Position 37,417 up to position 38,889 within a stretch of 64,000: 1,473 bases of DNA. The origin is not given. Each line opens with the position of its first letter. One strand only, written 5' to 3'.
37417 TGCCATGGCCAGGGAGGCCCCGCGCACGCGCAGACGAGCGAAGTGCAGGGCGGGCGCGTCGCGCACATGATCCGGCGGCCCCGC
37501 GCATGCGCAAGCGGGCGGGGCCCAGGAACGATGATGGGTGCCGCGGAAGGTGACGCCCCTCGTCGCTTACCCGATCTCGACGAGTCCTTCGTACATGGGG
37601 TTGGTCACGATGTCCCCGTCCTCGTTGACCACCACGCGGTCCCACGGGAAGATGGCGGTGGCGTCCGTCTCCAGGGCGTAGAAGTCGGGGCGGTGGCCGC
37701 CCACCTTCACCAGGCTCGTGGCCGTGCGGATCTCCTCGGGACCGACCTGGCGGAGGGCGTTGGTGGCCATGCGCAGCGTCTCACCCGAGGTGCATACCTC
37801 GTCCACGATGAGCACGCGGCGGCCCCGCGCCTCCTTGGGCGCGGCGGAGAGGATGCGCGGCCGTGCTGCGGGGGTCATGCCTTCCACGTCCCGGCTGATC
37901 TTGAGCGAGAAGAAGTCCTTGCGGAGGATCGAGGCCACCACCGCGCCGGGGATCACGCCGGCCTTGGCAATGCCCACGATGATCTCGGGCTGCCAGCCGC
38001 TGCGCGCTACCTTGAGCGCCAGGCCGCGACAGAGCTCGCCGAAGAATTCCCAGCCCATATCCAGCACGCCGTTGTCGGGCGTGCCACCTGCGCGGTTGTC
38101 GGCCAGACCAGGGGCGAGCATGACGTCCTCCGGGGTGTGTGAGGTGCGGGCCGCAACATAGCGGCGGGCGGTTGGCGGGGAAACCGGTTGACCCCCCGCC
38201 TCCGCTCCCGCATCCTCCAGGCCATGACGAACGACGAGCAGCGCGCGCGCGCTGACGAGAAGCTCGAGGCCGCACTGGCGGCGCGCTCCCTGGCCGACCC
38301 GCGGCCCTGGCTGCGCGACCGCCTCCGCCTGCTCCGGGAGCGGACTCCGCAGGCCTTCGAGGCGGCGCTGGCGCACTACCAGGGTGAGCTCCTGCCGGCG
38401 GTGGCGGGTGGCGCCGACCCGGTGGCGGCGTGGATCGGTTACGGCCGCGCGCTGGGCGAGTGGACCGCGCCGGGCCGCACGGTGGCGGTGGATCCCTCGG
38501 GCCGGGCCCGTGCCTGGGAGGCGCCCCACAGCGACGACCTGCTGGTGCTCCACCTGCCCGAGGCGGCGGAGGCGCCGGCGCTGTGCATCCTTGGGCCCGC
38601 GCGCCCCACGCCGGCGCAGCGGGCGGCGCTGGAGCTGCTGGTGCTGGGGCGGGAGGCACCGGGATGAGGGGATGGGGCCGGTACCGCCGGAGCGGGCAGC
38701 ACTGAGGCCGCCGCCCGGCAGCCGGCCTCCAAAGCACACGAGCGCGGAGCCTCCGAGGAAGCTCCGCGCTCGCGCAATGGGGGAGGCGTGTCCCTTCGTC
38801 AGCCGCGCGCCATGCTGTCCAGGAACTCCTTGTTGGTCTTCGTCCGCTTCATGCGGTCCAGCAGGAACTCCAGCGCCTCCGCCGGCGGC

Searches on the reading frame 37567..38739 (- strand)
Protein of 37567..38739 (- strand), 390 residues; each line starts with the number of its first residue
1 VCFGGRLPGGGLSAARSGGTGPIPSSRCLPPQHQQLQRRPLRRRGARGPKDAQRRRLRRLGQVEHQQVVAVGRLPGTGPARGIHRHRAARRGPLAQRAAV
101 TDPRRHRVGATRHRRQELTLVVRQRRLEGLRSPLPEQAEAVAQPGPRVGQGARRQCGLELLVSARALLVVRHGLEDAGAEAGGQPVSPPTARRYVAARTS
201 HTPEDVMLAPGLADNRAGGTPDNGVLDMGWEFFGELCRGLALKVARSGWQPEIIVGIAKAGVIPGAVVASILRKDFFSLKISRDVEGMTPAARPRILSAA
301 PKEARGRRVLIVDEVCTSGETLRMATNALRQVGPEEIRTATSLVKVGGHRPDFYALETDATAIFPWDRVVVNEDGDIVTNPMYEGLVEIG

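Call 70: search_protein_families(library=pfam, proteins=[window:37567-38739:-], max_evalue=0.00001)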
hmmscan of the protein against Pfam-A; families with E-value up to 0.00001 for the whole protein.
window:37567-38739:- (390 aa): 1 family
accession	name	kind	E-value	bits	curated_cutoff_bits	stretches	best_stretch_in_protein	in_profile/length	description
PF00156.33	Pribosyltran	-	3.9e-19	68.9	26.3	1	235-359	13-141/158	Phosphoribosyl transferase domain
